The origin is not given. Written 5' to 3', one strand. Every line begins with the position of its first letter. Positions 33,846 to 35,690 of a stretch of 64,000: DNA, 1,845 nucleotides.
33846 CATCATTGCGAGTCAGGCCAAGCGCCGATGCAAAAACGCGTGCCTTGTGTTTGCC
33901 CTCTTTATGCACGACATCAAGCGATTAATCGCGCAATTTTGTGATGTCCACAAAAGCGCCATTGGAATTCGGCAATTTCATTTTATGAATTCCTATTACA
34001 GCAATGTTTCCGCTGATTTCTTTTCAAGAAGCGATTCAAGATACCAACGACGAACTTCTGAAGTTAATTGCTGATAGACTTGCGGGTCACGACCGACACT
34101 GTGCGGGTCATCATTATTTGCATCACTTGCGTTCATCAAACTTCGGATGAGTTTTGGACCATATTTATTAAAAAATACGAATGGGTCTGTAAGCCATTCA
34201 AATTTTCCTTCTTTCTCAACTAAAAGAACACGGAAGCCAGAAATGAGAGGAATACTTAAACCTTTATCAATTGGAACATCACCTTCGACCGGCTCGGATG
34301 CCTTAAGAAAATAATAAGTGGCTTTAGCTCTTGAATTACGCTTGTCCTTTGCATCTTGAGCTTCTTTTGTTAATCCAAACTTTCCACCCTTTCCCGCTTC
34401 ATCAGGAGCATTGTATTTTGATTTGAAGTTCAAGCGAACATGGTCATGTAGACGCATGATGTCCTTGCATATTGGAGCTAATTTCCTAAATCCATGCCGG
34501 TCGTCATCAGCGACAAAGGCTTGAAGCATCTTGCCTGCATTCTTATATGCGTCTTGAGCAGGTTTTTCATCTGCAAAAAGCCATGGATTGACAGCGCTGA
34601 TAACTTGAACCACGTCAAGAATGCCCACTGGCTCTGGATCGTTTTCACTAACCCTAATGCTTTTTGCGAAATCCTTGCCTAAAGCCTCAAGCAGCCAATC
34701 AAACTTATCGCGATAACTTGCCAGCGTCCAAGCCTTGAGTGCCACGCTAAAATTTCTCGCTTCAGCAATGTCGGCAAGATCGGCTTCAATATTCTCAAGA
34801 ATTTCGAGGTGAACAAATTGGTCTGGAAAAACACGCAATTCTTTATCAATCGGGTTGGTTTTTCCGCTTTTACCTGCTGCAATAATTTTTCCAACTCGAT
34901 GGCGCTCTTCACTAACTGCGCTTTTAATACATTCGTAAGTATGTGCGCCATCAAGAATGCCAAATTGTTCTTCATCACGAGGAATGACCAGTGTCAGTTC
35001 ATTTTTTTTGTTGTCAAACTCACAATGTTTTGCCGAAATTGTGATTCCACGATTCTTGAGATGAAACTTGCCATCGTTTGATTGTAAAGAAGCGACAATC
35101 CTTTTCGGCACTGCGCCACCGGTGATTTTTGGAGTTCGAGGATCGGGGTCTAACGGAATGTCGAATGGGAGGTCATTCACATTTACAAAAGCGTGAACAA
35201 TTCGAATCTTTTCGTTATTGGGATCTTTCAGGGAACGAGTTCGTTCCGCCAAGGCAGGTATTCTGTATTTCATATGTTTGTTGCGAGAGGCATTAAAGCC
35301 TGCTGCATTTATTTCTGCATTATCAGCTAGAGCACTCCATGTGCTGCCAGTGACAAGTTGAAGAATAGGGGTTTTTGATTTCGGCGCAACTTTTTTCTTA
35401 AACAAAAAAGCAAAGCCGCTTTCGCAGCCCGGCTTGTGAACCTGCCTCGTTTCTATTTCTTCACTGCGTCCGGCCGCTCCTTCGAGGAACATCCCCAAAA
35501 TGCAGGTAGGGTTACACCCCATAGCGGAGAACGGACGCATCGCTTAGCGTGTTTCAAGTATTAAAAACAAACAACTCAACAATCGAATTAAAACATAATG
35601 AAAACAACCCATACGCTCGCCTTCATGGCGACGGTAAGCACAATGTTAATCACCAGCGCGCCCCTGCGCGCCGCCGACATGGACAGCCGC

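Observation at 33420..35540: Low-GC three-gene islet upstream of lepA: DUF6883/DUF4926 pair plus an AIPR/DGQHR-like gene (candidate defence module)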

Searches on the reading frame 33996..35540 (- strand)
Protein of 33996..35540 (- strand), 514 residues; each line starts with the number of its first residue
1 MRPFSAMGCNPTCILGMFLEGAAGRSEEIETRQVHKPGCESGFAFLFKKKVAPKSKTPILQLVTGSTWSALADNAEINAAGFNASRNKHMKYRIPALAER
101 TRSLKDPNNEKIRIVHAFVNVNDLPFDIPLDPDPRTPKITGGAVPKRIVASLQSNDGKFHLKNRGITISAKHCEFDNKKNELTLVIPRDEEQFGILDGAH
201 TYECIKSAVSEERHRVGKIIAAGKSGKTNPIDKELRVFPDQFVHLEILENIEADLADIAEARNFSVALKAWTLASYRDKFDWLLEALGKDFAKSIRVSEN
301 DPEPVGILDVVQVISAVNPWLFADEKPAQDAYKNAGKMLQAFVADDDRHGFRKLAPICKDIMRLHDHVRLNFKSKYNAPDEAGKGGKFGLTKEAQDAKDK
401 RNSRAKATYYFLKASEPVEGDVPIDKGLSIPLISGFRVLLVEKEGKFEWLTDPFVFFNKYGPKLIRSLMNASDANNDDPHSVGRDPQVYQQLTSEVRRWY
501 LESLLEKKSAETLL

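Call 3: search_protein_families(library=pfam, proteins=[window:33996-35540:-], max_evalue=1)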
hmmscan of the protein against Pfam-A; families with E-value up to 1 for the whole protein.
window:33996-35540:- (514 aa): 1 family
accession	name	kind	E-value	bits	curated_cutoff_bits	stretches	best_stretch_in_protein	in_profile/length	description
PF10592.14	AIPR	-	4.6e-17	63.1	25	1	133-443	4-273/308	AIPR protein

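Call 4: search_protein_families(library=padloc, proteins=[window:33996-35540:-], max_evalue=1)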
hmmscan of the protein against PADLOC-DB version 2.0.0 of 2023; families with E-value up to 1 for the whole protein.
window:33996-35540:- (514 aa): 0 families

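Call 5: search_protein_families(library=ncbifam, proteins=[window:33996-35540:-], max_evalue=1)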
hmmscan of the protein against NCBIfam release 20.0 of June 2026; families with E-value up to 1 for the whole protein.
window:33996-35540:- (514 aa): 0 families

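Call 15: find_homologous_proteins(query=window:33996-35540:-)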
Query window:33996-35540:- (514 aa): 167 proteins with E <= 0.001 among 8000 candidates; the best 120 are listed.
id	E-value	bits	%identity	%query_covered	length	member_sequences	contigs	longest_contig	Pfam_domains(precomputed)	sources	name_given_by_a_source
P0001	0.0e+0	1134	100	97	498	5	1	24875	PF10592.15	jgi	jgi:hypothetical protein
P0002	4.9e-235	799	83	83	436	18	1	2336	PF10592.15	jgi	jgi:hypothetical protein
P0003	1.5e-233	794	83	83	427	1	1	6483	PF10592.15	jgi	jgi:hypothetical protein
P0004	4.4e-233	793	85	83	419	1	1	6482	PF10592.15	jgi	jgi:AIPR protein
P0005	2.3e-230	784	83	83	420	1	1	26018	PF10592.15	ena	-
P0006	7.8e-227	772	81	83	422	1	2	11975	PF10592.15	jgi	jgi:hypothetical protein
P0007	1.1e-206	705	74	82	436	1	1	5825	PF10592.15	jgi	jgi:hypothetical protein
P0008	1.8e-201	688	73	83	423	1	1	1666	PF10592.15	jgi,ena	-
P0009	6.7e-201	686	70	82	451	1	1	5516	PF10592.15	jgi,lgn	jgi:hypothetical protein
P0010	1.8e-199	682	72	83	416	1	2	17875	PF10592.15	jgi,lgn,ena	-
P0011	1.3e-198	679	72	82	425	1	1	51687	PF10592.15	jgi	jgi:hypothetical protein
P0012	9.0e-196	669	68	85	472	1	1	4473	PF10592.15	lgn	-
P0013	4.0e-189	648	71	81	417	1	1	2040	PF10592.15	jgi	-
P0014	5.4e-187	640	68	82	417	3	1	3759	PF10592.15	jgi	jgi:hypothetical protein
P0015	1.2e-185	636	68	81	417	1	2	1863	PF10592.15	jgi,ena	-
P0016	2.8e-183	628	82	68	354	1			PF10592.15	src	-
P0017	6.0e-182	624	67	81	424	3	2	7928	PF10592.15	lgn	-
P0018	5.3e-180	617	65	82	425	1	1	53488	PF10592.15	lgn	-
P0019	7.2e-179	614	65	82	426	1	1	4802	PF10592.15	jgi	jgi:AIPR protein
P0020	1.6e-178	613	64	82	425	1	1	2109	PF10592.15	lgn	-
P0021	2.3e-178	612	65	82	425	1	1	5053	PF10592.15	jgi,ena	jgi:hypothetical protein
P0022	1.3e-177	610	66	82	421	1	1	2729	PF10592.15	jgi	jgi:hypothetical protein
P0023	7.2e-177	607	64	82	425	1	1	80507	PF10592.15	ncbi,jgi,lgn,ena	ncbi:MAG TPA: AIPR family protein [Pyrinomonadaceae bacterium]|jgi:hypothetical protein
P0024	2.6e-176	605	64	82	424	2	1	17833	PF10592.15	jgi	jgi:hypothetical protein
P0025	2.2e-171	589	60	87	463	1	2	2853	PF10592.15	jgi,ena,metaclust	metaclust:\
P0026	1.1e-170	587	62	82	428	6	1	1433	PF10592.15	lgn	-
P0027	1.2e-169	583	65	80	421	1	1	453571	PF10592.15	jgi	jgi:hypothetical protein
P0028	5.5e-169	581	61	82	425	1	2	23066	PF10592.15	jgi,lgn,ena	jgi:hypothetical protein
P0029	1.0e-168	580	62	81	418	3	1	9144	PF10592.15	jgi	jgi:AIPR protein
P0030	2.5e-168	579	59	82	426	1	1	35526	PF10592.15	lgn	-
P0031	6.0e-167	574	61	82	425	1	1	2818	PF10592.15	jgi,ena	-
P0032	2.0e-166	573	61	81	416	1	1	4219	PF10592.15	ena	-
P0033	9.6e-166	570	61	81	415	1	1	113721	PF10592.15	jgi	jgi:hypothetical protein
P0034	1.1e-164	567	60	82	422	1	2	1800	PF10592.15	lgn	-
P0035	6.3e-164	564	61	82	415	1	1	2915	PF10592.15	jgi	jgi:AIPR protein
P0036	6.2e-163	561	61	82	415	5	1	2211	PF10592.15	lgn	-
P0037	7.1e-163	561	61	80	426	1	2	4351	PF10592.15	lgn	-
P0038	7.2e-163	561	61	82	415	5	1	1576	PF10592.15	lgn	-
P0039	1.3e-162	560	65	76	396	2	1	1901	PF10592.15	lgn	-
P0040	2.8e-162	559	59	82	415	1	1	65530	PF10592.15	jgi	jgi:AIPR protein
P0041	2.0e-160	553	60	82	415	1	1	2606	PF10592.15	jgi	jgi:hypothetical protein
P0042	2.9e-160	552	60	82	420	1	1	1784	PF10592.15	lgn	-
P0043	2.0e-155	536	59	82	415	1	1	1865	PF10592.15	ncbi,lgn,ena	-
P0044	5.9e-153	528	58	82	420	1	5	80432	PF10592.15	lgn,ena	-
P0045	2.7e-151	523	69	67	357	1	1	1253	PF10592.15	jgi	jgi:hypothetical protein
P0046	3.8e-151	522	58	81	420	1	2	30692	PF10592.15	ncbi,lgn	ncbi:MAG: AIPR family protein [Pyrinomonadaceae bacterium]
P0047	4.2e-151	522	56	81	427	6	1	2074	PF10592.15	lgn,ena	-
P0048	5.6e-150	518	56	82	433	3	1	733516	PF10592.15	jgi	jgi:hypothetical protein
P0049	2.6e-149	516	58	80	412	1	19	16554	PF10592.15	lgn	-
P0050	3.1e-149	516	58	81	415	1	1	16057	PF10592.15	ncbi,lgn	ncbi:MAG: AIPR family protein [Pyrinomonadaceae bacterium]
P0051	3.3e-149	516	57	82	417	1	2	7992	PF10592.15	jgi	jgi:hypothetical protein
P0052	9.1e-149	514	57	82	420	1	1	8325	PF10592.15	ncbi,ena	-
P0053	2.7e-148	513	56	81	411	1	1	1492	PF10592.15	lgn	-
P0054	5.3e-148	512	59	82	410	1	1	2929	PF10592.15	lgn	-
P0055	8.1e-148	511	55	83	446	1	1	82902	PF10592.15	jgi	jgi:hypothetical protein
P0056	6.4e-147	508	56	82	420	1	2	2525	PF10592.15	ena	-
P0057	1.7e-144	500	56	81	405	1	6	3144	PF10592.15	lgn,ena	-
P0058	4.2e-144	499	54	83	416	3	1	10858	PF10592.15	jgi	jgi:hypothetical protein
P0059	1.3e-143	497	54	82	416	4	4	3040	PF10592.15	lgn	-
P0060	2.5e-143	496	57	82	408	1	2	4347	PF10592.15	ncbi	-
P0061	2.9e-143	496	56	82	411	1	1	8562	PF10592.15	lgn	-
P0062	4.4e-143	496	55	80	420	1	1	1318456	PF10592.15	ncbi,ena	-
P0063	4.5e-143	496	56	81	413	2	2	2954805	PF10592.15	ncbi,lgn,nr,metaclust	ncbi:MAG: AIPR protein [Acidobacteria bacterium OLB17]|nr:MAG: AIPR protein [Acidobacteria bacterium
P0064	2.1e-141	490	56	81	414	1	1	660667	PF10592.15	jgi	jgi:hypothetical protein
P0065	2.7e-140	486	57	81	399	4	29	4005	PF10592.15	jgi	jgi:hypothetical protein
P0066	5.4e-140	485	57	81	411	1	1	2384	PF10592.15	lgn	-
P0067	8.6e-140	485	53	81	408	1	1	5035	PF10592.15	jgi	jgi:hypothetical protein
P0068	1.9e-139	484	54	80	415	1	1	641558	PF10592.15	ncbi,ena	-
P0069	3.3e-139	483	53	81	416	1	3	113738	PF10592.15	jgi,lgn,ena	jgi:hypothetical protein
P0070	2.0e-138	480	56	81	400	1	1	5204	PF10592.15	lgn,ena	-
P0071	3.2e-138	480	55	80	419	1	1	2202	PF10592.15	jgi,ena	-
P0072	3.5e-138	479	54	82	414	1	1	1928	PF10592.15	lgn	-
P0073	1.3e-137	478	54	82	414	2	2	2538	PF10592.15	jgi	jgi:AIPR protein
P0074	2.9e-137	476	53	81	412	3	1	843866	PF10592.15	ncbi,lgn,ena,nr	ncbi:MAG TPA: AIPR family protein [Terriglobales bacterium]|nr:AIPR family protein [Terriglobales ba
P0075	6.9e-137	475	54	82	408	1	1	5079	PF10592.15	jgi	jgi:hypothetical protein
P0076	2.0e-136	474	55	80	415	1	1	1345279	PF10592.15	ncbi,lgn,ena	-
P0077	2.1e-136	474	53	81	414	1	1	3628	PF10592.15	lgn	-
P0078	3.7e-136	473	56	78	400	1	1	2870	PF10592.15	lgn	-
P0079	5.7e-136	472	52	86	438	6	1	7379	PF10592.15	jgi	jgi:hypothetical protein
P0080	1.6e-135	471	55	80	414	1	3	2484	PF10592.15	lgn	-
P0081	4.5e-134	466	54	81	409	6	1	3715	PF10592.15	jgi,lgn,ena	-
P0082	6.6e-134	465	53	80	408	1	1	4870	PF10592.15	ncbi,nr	ncbi:MAG TPA: AIPR family protein, partial [Pyrinomonadaceae bacterium]|nr:AIPR family protein [Pyri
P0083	1.2e-133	465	53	80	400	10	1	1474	PF10592.15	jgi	-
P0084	3.2e-133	463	54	79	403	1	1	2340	PF10592.15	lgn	-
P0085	3.7e-133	463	53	81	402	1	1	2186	PF10592.15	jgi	jgi:AIPR protein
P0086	5.9e-132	459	53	80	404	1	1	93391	PF10592.15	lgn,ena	-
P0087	6.0e-132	459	53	81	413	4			PF10592.15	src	-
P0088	1.0e-131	458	53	80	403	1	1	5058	PF10592.15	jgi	jgi:AIPR protein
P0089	1.2e-131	458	54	80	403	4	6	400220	PF10592.15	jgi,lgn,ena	jgi:hypothetical protein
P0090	1.5e-131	458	54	80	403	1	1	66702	PF10592.15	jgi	jgi:hypothetical protein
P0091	2.1e-131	457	52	80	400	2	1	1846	PF10592.15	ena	-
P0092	6.7e-131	455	54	79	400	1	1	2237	PF10592.15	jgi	jgi:hypothetical protein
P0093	1.4e-130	454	54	80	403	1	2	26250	PF10592.15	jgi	jgi:hypothetical protein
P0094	1.7e-130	454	53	80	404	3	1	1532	PF10592.15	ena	-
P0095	2.8e-130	453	52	80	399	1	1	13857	PF10592.15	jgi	jgi:hypothetical protein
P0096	9.2e-130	452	53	80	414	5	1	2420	PF10592.15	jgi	jgi:hypothetical protein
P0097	1.2e-129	451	53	80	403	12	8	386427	PF10592.15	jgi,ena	jgi:hypothetical protein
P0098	1.2e-129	451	52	82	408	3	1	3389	PF10592.15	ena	-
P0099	1.7e-129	451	53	80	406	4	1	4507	PF10592.15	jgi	jgi:hypothetical protein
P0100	1.8e-129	451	53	82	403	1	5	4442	PF10592.15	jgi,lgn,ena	jgi:hypothetical protein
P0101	2.2e-129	450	53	80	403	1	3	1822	PF10592.15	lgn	-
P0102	2.4e-129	450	55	81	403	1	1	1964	PF10592.15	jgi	jgi:hypothetical protein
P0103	2.7e-129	450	53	80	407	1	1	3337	PF10592.15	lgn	-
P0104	8.5e-129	449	54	80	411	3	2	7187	PF10592.15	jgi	jgi:hypothetical protein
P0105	1.6e-128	448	53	82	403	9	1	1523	PF10592.15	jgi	-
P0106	1.8e-128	447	52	80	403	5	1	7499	PF10592.15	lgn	-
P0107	6.3e-128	446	53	80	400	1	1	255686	PF10592.15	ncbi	-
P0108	7.3e-128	445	51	79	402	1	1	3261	PF10592.15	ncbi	-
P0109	1.0e-127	445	52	82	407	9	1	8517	PF10592.15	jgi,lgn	jgi:hypothetical protein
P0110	1.1e-127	445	52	80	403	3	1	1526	PF10592.15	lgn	-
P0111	1.7e-127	444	51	82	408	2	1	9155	PF10592.15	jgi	jgi:hypothetical protein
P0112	3.3e-127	443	52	81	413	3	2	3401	PF10592.15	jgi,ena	-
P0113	4.5e-127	443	51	82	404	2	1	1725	PF10592.15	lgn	-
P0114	1.3e-126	441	52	80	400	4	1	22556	PF10592.15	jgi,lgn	jgi:hypothetical protein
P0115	2.3e-126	440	50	82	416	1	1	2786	PF10592.15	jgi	jgi:hypothetical protein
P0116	2.3e-126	440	52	78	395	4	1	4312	PF10592.15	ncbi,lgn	-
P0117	3.5e-126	440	52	80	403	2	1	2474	PF10592.15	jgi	jgi:hypothetical protein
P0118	4.4e-126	440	50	82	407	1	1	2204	PF10592.15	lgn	-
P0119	1.7e-125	438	51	81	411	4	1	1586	PF10592.15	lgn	-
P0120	2.5e-125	437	50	80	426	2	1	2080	PF10592.15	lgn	-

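Call 19: find_encoding_contigs(protein=P0001, flank=6000, max_places=4)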
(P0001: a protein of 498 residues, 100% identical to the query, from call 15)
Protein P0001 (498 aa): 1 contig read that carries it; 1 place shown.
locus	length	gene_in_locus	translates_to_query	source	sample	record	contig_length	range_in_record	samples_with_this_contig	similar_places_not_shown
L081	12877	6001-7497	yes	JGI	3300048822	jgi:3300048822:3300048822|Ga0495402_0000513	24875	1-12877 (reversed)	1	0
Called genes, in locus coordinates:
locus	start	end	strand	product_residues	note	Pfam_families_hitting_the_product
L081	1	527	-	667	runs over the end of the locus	PF04333:MlaA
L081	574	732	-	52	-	-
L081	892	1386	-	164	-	PF00072:Response_reg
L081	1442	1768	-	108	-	-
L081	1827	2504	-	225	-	PF00072:Response_reg, PF00196:GerE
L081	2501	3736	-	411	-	-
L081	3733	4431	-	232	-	PF08673:RsbU_N (faint), PF07730:HisKA_3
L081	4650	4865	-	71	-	-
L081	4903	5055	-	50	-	PF18919:DUF5670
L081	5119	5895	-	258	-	PF04972:BON, PF21937:Yop-YscD_ppl_2nd (faint), PF04972:BON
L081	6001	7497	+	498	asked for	PF10592:AIPR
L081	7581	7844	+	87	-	PF21814:DUF6883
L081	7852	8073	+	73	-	PF16277:DUF4926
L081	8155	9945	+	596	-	PF00009:GTP_EFTU, PF03144:GTP_EFTU_D2, PF00679:EFG_C, PF06421:LepA_C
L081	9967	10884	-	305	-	PF13306:LRR_5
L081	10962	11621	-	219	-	-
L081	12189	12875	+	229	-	?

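Call 20: find_encoding_contigs(protein=P0005, flank=6000, max_places=3)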
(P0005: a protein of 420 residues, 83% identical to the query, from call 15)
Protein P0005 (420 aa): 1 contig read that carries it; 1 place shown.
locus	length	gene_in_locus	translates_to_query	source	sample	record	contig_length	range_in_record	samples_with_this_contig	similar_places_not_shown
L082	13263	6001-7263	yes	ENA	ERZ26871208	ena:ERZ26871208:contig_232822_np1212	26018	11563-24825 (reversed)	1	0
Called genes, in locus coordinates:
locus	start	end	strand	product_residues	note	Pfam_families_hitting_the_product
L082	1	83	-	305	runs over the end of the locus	PF06144:DNA_pol3_delta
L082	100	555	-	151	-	PF02577:BFN_dom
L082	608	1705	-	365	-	PF13529:Peptidase_C39_2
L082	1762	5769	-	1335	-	PF02574:S-methyl_trans, PF00809:Pterin_bind, PF02607:B12-binding_2, PF02310:B12-binding, PF02965:Met_synt_B12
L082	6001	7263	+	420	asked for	PF10592:AIPR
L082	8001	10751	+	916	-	PF01326:PPDK_N, PF00391:PEP-utilizers, PF02896:PEP-utilizers_C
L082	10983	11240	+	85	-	-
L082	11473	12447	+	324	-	PF01145:Band_7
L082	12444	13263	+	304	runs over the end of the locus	PF01145:Band_7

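Call 21: find_encoding_contigs(protein=P0011, flank=6000, max_places=3)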
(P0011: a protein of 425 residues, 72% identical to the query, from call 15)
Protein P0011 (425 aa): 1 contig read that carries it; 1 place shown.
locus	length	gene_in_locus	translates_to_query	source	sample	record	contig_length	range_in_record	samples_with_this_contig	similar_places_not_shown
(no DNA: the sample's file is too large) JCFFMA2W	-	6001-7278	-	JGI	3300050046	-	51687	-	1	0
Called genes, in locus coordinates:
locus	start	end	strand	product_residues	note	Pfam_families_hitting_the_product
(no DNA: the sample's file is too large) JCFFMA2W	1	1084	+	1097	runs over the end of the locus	PF00005:ABC_tran (faint), PF02463:SMC_N (faint), PF13191:AAA_16 (faint), PF13304:AAA_21 (faint), PF13401:AAA_22 (faint), PF13555:AAA_29 (faint), PF17760:UvrA_inter, PF17755:UvrA_DNA-bind, +2 more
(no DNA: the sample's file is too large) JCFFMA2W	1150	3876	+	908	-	PF00005:ABC_tran (weak), PF02463:SMC_N (faint), PF03193:RsgA_GTPase (faint), PF06745:ATPase (faint), PF13191:AAA_16 (faint), PF13476:AAA_23 (faint), PF13481:AAA_25 (faint), PF17760:UvrA_inter, +6 more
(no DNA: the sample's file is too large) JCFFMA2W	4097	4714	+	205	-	-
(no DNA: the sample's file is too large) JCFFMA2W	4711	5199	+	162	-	PF05685:Uma2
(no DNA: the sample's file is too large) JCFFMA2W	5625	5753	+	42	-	-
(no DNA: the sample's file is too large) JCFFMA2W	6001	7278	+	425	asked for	PF10592:AIPR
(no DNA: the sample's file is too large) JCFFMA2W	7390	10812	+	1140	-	-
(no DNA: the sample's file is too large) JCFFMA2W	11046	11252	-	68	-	-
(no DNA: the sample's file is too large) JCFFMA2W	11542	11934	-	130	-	PF00072:Response_reg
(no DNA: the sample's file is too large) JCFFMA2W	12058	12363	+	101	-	-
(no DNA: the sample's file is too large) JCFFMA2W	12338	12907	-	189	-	-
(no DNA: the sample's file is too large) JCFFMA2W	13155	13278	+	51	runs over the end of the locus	-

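Call 22: find_encoding_contigs(protein=P0023, flank=5000, max_places=3)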
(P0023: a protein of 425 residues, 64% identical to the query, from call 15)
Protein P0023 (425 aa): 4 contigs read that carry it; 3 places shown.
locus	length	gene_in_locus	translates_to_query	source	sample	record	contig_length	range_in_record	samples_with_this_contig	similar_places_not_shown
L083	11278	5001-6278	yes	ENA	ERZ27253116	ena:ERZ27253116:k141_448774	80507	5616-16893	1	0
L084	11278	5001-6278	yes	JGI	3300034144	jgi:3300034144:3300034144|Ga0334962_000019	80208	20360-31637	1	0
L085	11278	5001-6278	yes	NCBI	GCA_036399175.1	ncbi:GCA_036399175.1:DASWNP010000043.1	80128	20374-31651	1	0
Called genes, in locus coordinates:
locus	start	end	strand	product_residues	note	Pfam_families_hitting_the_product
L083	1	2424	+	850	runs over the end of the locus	PF06452:CBM9_1, PF19313:DUF5916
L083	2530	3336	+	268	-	PF00975:Thioesterase, PF12697:Abhydrolase_6 (weak)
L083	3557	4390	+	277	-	PF19420:DDAH_eukar, PF02274:ADI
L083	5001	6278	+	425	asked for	PF10592:AIPR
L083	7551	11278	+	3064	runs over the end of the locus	PF13385:Laminin_G_3, PF17957:Big_7, PF03160:Calx-beta, PF17957:Big_7, PF00801:PKD, PF18911:PKD_4, PF07691:PA14, PF13946:DUF4214 (weak), +3 more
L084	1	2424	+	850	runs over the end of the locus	PF06452:CBM9_1, PF19313:DUF5916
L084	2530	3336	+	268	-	PF00975:Thioesterase, PF12697:Abhydrolase_6 (weak)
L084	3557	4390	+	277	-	PF19420:DDAH_eukar, PF02274:ADI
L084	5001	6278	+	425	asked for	PF10592:AIPR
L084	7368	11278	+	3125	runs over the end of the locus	PF13385:Laminin_G_3, PF13385:Laminin_G_3, PF13385:Laminin_G_3, PF17957:Big_7, PF03160:Calx-beta, PF17957:Big_7, PF00801:PKD, PF18911:PKD_4, +5 more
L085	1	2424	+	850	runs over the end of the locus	PF06452:CBM9_1, PF19313:DUF5916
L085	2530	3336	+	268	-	PF00975:Thioesterase, PF12697:Abhydrolase_6 (weak)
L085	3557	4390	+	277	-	PF19420:DDAH_eukar, PF02274:ADI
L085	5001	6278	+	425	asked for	PF10592:AIPR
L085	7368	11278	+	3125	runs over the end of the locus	PF13385:Laminin_G_3, PF13385:Laminin_G_3, PF13385:Laminin_G_3, PF17957:Big_7, PF03160:Calx-beta, PF17957:Big_7, PF00801:PKD, PF18911:PKD_4, +5 more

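Call 23: find_encoding_contigs(protein=P0018, flank=5000, max_places=3)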
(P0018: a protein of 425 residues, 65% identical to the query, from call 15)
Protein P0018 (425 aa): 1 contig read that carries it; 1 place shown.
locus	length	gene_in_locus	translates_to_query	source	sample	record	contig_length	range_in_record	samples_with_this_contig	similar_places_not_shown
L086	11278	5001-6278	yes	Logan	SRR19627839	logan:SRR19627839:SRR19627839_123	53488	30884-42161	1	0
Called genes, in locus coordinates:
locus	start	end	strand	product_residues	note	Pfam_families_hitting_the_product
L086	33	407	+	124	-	-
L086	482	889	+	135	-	-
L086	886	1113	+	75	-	-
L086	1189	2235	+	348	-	-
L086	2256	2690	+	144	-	-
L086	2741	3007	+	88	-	-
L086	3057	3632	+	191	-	PF18894:PhageMetallopep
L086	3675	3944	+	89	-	-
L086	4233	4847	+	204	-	PF14791:DNA_pol_B_thumb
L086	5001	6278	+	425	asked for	PF10592:AIPR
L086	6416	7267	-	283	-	-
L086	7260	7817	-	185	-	-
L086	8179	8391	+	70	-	-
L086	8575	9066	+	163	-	PF01978:TrmB (weak), PF01022:HTH_5 (weak), PF12840:HTH_20, PF13412:HTH_24 (weak)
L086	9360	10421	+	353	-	PF00182:Glyco_hydro_19 (weak)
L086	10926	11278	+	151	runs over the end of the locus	-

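Call 30: find_encoding_contigs(protein=P0006, flank=6000, max_places=3)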
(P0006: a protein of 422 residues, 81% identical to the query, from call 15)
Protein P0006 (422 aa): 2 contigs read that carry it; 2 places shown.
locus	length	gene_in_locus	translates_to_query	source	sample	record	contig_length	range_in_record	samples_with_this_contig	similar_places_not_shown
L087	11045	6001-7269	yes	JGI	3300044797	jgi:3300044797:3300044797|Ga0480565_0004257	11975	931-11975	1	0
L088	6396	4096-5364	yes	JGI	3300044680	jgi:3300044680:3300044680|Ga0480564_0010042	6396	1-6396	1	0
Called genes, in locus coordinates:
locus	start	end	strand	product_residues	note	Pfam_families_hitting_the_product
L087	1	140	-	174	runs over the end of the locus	PF01740:STAS, PF13466:STAS_2 (weak)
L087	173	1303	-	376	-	PF06144:DNA_pol3_delta, PF21694:DNA_pol3_delta_C (faint)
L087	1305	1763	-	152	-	PF02577:BFN_dom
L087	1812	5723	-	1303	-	PF02574:S-methyl_trans, PF00809:Pterin_bind, PF02607:B12-binding_2, PF02310:B12-binding, PF02965:Met_synt_B12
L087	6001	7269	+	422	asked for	PF10592:AIPR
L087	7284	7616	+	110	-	PF21814:DUF6883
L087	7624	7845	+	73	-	PF16277:DUF4926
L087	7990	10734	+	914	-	PF01326:PPDK_N, PF00391:PEP-utilizers, PF02896:PEP-utilizers_C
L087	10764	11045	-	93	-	?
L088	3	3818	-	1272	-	?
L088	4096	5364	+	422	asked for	PF10592:AIPR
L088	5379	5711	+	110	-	PF21814:DUF6883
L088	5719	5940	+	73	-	PF16277:DUF4926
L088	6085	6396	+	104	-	?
